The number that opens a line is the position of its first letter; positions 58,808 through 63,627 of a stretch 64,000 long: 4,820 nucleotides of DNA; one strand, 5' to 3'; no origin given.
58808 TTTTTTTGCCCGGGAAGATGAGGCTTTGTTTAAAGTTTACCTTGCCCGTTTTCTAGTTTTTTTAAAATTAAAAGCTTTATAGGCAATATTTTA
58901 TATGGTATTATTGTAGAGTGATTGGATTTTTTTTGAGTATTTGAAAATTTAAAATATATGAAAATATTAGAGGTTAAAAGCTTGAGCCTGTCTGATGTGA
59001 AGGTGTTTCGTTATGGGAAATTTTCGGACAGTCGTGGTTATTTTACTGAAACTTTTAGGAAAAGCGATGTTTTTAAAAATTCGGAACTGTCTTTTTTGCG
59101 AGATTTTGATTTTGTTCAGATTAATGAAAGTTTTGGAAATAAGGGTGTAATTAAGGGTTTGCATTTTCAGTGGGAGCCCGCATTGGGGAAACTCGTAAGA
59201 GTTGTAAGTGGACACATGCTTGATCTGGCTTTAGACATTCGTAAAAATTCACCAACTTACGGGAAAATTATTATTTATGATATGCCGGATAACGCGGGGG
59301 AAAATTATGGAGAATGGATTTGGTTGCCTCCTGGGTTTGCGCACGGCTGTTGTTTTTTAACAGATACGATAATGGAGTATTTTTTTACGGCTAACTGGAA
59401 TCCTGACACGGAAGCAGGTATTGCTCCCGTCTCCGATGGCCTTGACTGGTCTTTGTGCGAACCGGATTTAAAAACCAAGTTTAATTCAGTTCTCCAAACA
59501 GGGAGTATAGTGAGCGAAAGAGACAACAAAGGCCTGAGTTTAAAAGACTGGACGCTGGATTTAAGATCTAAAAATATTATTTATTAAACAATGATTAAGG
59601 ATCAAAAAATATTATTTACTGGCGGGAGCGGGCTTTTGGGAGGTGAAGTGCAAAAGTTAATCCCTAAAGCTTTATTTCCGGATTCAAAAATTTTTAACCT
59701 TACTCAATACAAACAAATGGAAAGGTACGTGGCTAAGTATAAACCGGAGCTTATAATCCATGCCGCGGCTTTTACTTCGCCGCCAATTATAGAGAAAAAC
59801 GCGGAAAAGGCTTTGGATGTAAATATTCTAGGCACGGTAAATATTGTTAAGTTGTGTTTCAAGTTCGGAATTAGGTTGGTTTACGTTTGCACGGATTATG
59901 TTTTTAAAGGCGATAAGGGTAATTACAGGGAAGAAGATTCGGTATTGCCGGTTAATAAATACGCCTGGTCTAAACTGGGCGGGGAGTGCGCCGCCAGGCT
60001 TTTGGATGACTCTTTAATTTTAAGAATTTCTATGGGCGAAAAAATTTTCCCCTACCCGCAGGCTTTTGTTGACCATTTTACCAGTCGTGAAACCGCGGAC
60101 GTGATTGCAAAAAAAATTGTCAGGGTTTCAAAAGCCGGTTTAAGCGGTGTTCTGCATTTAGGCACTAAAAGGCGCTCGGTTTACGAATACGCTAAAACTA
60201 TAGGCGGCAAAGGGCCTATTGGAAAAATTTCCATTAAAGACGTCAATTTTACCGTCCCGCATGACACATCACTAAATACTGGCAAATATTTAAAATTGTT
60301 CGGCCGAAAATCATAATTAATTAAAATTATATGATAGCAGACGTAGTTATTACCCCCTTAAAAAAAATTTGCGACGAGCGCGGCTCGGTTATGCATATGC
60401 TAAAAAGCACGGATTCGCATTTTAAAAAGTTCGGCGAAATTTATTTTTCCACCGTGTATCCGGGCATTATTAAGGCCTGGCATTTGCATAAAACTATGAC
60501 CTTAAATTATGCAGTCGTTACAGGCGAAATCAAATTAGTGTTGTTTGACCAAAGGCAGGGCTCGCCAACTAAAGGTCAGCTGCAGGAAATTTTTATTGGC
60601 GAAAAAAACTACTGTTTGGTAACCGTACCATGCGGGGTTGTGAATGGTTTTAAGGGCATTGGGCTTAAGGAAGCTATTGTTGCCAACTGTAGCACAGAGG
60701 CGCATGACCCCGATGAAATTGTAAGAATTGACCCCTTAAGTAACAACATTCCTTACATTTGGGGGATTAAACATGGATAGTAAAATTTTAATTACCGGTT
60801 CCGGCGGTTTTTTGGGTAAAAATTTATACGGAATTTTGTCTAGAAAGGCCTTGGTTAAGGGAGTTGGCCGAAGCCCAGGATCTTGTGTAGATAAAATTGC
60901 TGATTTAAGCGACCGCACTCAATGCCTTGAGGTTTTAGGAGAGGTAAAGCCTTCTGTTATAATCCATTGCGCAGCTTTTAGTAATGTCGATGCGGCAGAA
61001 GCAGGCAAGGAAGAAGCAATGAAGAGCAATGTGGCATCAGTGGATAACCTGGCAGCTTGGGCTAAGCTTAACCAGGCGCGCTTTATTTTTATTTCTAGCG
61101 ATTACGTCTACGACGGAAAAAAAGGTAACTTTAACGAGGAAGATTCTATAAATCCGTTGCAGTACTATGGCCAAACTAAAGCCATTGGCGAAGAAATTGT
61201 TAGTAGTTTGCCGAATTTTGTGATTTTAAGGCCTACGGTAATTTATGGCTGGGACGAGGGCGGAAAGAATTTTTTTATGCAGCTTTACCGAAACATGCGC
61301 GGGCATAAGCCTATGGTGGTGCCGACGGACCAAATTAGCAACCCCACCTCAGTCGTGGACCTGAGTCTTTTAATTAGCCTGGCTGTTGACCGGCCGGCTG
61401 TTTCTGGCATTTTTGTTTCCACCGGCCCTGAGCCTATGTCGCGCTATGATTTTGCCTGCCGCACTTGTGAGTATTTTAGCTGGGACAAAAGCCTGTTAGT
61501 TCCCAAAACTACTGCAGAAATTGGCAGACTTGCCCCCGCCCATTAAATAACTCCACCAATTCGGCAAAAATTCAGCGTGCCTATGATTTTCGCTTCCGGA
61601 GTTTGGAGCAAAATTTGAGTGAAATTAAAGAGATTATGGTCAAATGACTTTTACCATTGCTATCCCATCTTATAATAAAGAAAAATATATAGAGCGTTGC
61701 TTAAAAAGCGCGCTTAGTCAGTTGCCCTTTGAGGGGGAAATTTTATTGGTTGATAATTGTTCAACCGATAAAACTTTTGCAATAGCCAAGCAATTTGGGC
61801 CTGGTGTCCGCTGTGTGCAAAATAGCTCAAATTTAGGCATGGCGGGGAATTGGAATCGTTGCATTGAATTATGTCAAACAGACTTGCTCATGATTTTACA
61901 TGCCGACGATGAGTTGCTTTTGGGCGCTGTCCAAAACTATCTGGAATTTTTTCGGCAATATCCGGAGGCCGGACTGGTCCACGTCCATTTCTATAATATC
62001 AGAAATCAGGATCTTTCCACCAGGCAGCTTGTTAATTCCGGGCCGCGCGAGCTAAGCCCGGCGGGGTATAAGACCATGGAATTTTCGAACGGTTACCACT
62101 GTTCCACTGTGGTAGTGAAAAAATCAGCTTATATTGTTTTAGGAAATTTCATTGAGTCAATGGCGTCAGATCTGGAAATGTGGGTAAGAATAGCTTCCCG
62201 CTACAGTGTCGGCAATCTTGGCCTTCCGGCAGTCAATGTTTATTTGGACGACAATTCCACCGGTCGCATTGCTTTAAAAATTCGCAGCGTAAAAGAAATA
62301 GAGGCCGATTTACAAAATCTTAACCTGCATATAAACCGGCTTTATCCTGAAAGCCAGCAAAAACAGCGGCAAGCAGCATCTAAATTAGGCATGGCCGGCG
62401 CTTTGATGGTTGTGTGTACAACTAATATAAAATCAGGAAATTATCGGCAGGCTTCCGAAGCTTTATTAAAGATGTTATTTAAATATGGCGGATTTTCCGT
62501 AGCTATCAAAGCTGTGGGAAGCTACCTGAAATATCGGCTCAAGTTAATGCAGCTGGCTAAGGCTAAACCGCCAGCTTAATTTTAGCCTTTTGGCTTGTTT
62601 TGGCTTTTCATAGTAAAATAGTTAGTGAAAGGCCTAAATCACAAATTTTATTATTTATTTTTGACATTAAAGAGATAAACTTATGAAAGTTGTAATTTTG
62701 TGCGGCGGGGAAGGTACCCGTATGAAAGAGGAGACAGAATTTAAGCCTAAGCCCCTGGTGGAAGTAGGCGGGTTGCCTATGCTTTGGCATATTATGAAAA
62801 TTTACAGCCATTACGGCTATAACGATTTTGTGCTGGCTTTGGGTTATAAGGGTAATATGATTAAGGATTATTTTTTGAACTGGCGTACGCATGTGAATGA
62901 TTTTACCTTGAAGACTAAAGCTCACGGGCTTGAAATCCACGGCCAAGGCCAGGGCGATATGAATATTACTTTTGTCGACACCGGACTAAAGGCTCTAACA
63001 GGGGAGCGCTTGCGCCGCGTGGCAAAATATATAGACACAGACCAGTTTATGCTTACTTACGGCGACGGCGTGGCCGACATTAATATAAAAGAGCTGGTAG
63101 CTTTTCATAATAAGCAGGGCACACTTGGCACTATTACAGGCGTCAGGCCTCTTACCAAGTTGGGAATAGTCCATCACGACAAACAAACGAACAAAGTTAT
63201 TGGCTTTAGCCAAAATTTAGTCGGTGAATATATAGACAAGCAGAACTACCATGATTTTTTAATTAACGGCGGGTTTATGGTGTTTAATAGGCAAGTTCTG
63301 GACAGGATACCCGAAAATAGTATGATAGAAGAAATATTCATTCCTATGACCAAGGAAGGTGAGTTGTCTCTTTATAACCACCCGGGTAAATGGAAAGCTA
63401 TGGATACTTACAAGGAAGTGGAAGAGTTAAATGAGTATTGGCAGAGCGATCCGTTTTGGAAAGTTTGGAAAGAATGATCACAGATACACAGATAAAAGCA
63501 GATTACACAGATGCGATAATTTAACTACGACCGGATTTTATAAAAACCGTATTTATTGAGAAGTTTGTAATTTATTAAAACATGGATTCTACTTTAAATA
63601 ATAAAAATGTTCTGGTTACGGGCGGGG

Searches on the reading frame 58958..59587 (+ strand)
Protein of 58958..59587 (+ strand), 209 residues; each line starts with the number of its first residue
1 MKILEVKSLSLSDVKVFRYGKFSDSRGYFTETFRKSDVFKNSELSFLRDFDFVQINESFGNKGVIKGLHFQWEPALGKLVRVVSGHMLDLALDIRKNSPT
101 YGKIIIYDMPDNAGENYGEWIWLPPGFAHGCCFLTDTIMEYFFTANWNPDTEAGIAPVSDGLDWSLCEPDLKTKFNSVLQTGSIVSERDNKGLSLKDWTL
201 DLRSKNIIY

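Call 37: search_protein_families(library=pfam, proteins=[window:58958-59587:+], max_evalue=0.001)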
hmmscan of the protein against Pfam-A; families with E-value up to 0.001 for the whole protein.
window:58958-59587:+ (209 aa): 1 family
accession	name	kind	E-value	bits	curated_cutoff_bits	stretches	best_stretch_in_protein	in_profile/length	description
PF00908.23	dTDP_sugar_isom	-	2.1e-37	128.9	27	1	9-197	2-168/168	dTDP-4-dehydrorhamnose 3,5-epimerase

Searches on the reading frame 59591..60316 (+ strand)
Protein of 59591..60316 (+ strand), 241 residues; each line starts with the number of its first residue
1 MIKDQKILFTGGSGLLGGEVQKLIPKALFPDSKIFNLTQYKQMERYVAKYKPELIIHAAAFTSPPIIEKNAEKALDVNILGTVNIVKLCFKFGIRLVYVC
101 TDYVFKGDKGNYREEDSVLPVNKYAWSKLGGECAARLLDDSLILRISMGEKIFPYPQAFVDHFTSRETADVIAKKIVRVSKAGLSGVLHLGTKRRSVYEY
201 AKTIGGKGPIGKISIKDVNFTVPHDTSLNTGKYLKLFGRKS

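Call 37: search_protein_families(library=pfam, proteins=[window:59591-60316:+], max_evalue=0.001)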
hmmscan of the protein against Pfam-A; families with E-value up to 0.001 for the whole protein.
window:59591-60316:+ (241 aa): 6 families
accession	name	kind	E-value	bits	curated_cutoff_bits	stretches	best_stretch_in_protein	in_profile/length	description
PF04321.23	RmlD_sub_bind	-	2.8e-33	115.7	27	1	6-148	2-150/287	RmlD substrate binding domain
PF01370.27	Epimerase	-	1.1e-12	48.3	20.9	1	33-134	31-152/240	NAD dependent epimerase/dehydratase family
PF02719.21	Polysacc_synt_2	-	3.4e-11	43.3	20.2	1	33-102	59-129/293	Polysaccharide biosynthesis protein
PF16363.11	GDP_Man_Dehyd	-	4.1e-10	40.1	27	1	36-150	60-179/332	GDP-mannose 4,6 dehydratase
PF07993.18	NAD_binding_4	-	8.3e-05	22.3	20.1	1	53-114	90-150/258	Male sterility protein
PF01073.25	3Beta_HSD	-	0.00013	21.5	22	1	53-105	68-121/280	3-beta hydroxysteroid dehydrogenase/isomerase family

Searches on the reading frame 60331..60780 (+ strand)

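Call 37: search_protein_families(library=pfam, proteins=[window:60331-60780:+], max_evalue=0.001)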
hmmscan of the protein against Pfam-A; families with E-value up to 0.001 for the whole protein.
window:60331-60780:+ (149 aa): 2 families
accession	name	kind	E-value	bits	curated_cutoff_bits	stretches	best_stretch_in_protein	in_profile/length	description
PF00908.23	dTDP_sugar_isom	-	1.5e-10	41.5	27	1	2-141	4-149/168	dTDP-4-dehydrorhamnose 3,5-epimerase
PF14667.12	Polysacc_synt_C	-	1.4e-06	28.9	28.7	1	14-128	2-106/111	Polysaccharide biosynthesis C-terminal domain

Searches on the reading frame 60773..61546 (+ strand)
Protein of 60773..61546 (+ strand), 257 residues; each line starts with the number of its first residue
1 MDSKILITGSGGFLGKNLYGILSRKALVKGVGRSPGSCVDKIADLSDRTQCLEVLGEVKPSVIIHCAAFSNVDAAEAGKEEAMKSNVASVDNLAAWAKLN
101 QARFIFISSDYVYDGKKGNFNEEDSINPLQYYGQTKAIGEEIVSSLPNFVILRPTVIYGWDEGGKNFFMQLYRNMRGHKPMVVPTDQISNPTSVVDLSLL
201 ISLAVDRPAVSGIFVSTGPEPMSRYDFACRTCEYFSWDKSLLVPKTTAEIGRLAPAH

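Call 37: search_protein_families(library=pfam, proteins=[window:60773-61546:+], max_evalue=0.001)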
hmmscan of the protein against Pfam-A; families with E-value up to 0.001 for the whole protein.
window:60773-61546:+ (257 aa): 6 families
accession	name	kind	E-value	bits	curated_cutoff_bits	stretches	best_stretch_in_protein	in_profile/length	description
PF04321.23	RmlD_sub_bind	-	1.8e-53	182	27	1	4-252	2-248/287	RmlD substrate binding domain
PF01370.27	Epimerase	-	7.6e-24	84.9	20.9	1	5-184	1-202/240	NAD dependent epimerase/dehydratase family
PF16363.11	GDP_Man_Dehyd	-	8.4e-14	52.2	27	1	43-144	59-165/332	GDP-mannose 4,6 dehydratase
PF02719.21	Polysacc_synt_2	-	2.3e-11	43.9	20.2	1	40-147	58-153/293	Polysaccharide biosynthesis protein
PF07993.18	NAD_binding_4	-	3.8e-11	43.1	20.1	1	61-159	90-209/258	Male sterility protein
PF01073.25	3Beta_HSD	-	1.3e-07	31.4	22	1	42-205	51-229/280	3-beta hydroxysteroid dehydrogenase/isomerase family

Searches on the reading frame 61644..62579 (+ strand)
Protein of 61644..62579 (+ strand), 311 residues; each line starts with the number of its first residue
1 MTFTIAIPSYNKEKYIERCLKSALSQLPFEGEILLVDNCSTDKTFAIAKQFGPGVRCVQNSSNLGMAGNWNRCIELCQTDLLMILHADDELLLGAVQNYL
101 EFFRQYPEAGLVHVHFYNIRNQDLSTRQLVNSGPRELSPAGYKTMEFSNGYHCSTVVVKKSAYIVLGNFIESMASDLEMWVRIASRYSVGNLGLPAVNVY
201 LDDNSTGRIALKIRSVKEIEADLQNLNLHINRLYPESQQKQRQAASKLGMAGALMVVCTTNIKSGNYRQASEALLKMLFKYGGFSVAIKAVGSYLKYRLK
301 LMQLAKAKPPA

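Call 37: search_protein_families(library=pfam, proteins=[window:61644-62579:+], max_evalue=0.001)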
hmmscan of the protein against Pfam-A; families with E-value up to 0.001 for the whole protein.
window:61644-62579:+ (311 aa): 3 families
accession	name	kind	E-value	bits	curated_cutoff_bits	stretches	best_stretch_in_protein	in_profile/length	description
PF00535.33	Glycos_transf_2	-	5.6e-27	95.1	23.3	1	4-136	1-132/168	Glycosyl transferase family 2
PF13641.12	Glyco_tranf_2_3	-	7.8e-09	36.3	27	1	3-112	3-119/230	Glycosyltransferase like family 2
PF10111.15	Glyco_tranf_2_2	-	1e-06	28.9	27.3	1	5-236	2-252/276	Glycosyltransferase like family 2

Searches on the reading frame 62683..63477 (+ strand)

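Call 53: search_protein_families(library=pfam, proteins=[window:62683-63477:+], max_evalue=0.001)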
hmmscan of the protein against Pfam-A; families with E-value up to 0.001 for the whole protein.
window:62683-63477:+ (264 aa): 2 families
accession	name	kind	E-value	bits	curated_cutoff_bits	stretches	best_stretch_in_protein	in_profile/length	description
PF00483.29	NTP_transferase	-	3.8e-11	43.5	21.2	1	2-238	1-227/245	Nucleotidyl transferase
PF12804.13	NTP_transf_3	-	2.8e-07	31.3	27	1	3-56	1-49/160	MobA-like NTP transferase domain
